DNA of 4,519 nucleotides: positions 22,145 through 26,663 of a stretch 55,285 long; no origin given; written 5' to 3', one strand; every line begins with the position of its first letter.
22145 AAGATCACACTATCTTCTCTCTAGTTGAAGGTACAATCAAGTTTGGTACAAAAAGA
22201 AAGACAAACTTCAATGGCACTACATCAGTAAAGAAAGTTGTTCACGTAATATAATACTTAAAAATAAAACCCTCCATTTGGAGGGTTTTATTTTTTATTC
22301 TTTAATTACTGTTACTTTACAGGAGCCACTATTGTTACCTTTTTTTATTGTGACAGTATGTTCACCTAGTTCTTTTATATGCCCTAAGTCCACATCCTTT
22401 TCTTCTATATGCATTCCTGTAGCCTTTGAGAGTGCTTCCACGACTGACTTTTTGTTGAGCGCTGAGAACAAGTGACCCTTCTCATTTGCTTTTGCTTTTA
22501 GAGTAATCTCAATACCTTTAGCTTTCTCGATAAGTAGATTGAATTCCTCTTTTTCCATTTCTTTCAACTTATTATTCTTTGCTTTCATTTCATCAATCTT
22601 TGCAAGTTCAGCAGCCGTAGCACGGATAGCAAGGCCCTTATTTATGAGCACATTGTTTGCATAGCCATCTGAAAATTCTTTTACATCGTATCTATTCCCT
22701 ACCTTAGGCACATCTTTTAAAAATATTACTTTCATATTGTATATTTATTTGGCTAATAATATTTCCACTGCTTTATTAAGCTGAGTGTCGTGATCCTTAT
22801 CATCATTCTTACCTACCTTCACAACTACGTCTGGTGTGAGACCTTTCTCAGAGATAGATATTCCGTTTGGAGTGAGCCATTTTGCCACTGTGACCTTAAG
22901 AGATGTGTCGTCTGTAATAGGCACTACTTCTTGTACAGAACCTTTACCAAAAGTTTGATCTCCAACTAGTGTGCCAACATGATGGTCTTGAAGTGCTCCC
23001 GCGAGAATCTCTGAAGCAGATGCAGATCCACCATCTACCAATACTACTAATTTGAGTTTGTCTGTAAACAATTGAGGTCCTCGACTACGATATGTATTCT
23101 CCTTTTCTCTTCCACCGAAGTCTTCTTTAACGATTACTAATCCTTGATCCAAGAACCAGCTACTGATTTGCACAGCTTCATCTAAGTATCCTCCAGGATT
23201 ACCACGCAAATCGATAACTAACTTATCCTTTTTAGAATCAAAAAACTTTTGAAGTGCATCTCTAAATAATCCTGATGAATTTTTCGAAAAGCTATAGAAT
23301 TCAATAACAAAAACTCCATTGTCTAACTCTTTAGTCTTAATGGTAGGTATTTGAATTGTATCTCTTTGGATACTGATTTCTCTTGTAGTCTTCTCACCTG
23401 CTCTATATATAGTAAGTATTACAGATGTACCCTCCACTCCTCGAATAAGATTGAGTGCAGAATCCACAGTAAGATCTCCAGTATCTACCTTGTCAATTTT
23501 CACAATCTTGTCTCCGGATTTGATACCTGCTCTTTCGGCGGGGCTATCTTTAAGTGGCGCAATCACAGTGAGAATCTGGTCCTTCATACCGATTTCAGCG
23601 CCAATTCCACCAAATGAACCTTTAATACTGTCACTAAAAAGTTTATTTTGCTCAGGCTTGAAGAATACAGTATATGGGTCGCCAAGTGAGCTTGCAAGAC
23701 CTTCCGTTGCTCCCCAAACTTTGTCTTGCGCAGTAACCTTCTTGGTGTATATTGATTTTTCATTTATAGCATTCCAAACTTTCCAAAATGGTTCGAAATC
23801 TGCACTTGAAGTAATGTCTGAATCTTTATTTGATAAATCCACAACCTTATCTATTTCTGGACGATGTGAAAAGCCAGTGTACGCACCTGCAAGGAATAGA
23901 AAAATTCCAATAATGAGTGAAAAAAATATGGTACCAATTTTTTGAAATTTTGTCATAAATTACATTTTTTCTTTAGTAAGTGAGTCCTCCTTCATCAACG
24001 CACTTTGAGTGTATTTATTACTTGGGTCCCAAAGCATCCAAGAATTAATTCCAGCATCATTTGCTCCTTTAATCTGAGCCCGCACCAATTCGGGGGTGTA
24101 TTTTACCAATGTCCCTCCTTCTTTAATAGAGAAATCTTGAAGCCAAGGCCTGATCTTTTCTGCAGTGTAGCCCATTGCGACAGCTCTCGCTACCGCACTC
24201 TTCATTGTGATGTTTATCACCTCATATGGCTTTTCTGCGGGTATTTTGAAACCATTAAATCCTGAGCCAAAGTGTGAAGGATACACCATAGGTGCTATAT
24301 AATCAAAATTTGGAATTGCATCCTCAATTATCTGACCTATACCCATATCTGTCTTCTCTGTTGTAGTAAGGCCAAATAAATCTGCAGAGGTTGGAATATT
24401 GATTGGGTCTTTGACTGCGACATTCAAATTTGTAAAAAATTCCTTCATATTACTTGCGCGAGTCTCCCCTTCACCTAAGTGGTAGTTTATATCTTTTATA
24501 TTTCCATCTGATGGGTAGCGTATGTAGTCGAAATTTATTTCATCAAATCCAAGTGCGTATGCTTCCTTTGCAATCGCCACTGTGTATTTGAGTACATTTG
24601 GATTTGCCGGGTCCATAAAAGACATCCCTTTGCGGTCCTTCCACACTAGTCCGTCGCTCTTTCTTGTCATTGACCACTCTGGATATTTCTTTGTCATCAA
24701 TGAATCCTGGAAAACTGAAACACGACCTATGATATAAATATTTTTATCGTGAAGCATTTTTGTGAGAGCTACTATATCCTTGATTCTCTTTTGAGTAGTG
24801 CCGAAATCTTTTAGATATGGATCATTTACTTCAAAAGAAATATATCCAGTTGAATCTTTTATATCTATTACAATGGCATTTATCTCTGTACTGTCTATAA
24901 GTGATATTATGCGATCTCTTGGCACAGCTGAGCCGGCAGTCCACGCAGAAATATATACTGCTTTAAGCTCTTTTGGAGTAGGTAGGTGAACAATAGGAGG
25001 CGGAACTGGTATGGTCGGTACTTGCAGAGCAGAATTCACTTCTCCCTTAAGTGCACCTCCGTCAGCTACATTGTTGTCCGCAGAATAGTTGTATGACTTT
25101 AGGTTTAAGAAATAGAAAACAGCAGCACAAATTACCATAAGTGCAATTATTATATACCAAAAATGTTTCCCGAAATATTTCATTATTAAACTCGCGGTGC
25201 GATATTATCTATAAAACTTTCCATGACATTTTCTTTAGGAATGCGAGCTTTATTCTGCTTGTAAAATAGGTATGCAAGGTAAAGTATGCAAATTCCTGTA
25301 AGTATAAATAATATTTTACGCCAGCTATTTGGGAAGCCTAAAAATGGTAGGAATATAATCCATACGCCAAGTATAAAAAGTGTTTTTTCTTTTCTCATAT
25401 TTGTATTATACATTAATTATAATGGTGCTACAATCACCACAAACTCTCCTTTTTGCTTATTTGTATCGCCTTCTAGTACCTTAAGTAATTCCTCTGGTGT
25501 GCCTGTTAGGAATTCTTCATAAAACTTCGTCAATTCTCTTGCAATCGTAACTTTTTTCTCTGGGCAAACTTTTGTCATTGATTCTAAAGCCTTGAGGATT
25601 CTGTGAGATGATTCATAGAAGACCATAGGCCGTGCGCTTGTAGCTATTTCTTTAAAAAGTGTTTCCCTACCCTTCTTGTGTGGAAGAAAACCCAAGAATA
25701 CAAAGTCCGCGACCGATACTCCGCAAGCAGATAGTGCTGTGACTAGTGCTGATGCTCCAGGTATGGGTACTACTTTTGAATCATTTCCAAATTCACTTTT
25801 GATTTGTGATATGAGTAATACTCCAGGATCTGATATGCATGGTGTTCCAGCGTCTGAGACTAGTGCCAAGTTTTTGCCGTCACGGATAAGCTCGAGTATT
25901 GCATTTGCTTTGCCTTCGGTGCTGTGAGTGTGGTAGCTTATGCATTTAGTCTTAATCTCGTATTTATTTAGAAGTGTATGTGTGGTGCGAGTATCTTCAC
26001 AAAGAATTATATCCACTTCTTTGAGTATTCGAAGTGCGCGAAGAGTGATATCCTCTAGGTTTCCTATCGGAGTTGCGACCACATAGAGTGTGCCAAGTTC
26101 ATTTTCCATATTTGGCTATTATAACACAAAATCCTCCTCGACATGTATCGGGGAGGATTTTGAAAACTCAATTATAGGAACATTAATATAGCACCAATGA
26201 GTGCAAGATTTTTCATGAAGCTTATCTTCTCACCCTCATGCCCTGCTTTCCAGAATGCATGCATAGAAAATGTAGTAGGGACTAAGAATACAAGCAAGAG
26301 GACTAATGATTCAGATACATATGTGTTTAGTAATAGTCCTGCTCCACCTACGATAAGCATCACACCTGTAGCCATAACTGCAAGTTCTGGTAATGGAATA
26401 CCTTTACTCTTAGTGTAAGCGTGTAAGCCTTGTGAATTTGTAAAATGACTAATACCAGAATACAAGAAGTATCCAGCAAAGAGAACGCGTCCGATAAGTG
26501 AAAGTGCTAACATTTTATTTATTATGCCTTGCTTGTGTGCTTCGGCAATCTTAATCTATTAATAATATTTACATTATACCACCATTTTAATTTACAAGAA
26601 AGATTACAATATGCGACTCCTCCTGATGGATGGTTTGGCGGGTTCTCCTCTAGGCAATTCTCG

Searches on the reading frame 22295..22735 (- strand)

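Call 53: search_protein_families(library=pfam, proteins=[window:22295-22735:-], max_evalue=0.001)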
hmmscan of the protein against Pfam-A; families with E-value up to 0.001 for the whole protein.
window:22295-22735:- (146 aa): 2 families
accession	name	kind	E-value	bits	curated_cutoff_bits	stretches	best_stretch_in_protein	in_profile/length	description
PF01281.25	Ribosomal_L9_N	-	2.6e-16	59.4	20.7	1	1-46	1-46/47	Ribosomal protein L9, N-terminal domain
PF03948.19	Ribosomal_L9_C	-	3.9e-13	50.1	23.2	1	70-133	8-73/86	Ribosomal protein L9, C-terminal domain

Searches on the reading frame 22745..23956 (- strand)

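Call 54: search_protein_families(library=pfam, proteins=[window:22745-23956:-], max_evalue=0.001)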
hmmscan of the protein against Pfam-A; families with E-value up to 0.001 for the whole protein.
window:22745-23956:- (403 aa): 5 families
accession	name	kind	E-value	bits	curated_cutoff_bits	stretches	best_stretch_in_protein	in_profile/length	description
PF03572.23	Peptidase_S41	-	1.3e-49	168.4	24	1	217-379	4-165/165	Peptidase family S41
PF17820.7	PDZ_6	-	4e-12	46.1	27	1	132-185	3-54/54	PDZ domain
PF13180.12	PDZ_2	-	4.4e-10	40.2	27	1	116-195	1-79/80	PDZ domain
PF00595.29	PDZ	-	2.5e-08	34.6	23.2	1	116-183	10-80/81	PDZ domain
PF22694.1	CtpB_N-like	-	1.7e-05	25.6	27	1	23-100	6-82/85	Activating protease CtpB N-terminal domain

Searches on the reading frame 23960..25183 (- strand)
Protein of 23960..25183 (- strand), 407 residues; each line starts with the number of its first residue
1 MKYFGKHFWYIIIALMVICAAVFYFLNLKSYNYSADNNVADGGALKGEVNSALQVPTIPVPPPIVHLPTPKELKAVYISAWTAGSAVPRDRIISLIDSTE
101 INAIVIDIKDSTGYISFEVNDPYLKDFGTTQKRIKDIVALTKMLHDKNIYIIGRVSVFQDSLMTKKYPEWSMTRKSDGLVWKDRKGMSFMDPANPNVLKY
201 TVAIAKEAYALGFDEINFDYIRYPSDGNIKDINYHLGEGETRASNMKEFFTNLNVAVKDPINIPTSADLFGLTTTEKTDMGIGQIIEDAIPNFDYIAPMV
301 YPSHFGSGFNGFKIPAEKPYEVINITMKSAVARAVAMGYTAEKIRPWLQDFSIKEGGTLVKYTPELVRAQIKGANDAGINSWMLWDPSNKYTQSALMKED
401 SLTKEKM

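Call 54: search_protein_families(library=pfam, proteins=[window:23960-25183:-], max_evalue=0.001)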
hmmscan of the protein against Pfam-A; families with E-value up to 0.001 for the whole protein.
window:23960-25183:- (407 aa): 1 family
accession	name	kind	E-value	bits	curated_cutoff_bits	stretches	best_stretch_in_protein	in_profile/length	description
PF13200.12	DUF4015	-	1.1e-99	334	27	1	75-391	1-313/313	Putative glycosyl hydrolase domain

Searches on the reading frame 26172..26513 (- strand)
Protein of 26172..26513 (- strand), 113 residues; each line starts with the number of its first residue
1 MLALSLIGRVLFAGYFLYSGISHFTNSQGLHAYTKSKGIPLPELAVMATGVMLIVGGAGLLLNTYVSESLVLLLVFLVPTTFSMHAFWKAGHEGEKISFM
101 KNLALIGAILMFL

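Call 55: search_protein_families(library=pfam, proteins=[window:26172-26513:-], max_evalue=0.001)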
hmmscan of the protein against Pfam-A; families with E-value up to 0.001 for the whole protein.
window:26172-26513:- (113 aa): 3 families
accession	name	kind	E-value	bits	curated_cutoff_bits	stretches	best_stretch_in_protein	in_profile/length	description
PF07681.17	DoxX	-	4e-12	47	23.6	1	5-86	2-85/85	DoxX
PF05514.17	HR_lesion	-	3.8e-06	27.5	22.6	0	34-113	50-136/138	HR-like lesion-inducing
PF07291.16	MauE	-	0.00022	22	27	1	3-85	3-88/128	Methylamine utilisation protein MauE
